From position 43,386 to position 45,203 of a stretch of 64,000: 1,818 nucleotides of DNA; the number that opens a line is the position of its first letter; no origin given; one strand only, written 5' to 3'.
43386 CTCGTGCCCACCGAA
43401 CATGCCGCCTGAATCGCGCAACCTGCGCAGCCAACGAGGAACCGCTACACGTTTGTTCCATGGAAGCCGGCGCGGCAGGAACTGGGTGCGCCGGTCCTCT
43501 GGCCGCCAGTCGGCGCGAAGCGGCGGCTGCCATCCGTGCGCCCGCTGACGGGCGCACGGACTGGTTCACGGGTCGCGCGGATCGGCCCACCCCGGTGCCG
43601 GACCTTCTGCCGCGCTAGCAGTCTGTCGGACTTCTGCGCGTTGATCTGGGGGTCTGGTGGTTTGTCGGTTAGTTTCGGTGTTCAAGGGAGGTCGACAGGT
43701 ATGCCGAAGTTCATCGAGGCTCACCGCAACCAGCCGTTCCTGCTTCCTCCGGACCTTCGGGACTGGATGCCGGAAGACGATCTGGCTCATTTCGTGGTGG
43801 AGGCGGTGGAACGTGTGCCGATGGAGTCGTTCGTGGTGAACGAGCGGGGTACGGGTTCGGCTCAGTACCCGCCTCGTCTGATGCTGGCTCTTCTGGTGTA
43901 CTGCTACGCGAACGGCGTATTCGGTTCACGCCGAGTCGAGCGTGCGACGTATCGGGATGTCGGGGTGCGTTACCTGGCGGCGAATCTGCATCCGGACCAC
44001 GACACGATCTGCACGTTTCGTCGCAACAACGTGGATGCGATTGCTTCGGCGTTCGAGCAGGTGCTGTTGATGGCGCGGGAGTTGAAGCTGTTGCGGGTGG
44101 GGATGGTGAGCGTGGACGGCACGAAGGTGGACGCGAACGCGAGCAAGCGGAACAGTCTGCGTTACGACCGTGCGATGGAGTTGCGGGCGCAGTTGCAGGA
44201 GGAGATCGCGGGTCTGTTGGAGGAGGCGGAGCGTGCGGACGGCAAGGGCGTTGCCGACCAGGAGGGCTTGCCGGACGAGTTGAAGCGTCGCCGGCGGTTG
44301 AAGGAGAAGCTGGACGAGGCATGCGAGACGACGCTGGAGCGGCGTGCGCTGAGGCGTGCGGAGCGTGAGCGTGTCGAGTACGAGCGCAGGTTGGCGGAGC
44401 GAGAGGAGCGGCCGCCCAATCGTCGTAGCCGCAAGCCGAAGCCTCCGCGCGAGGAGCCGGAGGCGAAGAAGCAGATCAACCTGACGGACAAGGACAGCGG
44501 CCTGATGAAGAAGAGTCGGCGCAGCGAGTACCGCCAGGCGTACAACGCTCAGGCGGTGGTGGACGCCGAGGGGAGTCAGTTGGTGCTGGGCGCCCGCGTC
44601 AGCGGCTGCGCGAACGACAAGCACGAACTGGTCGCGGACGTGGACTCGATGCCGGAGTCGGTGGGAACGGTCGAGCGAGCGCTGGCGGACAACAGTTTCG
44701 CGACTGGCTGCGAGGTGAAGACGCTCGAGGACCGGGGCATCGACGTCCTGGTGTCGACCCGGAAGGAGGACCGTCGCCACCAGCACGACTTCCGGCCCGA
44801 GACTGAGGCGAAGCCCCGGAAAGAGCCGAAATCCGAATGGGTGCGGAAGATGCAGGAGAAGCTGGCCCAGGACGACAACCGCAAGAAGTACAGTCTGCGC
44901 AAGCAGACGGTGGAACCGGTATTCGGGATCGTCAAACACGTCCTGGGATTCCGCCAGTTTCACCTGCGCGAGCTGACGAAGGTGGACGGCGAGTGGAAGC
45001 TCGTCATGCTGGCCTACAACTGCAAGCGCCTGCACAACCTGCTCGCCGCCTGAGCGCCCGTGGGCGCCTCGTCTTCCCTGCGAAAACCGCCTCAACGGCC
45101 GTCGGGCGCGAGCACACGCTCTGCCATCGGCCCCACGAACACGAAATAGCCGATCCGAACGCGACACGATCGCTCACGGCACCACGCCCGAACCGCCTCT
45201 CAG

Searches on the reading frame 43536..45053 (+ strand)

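Call 38: search_protein_families(library=pfam, proteins=[window:43536-45053:+], max_evalue=0.00001)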
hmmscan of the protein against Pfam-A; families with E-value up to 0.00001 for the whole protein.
window:43536-45053:+ (505 aa): 3 families
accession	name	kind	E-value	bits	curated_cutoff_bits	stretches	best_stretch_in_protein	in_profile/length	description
PF01609.27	DDE_Tnp_1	-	1.8e-12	47.9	23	1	327-496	27-200/200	Transposase DDE domain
PF05598.16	DUF772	-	5.5e-12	46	23.1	1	107-176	1-74/74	Transposase domain (DUF772)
PF13751.12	DDE_Tnp_1_6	-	2.1e-11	44.6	25.1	1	429-500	53-125/125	Transposase DDE domain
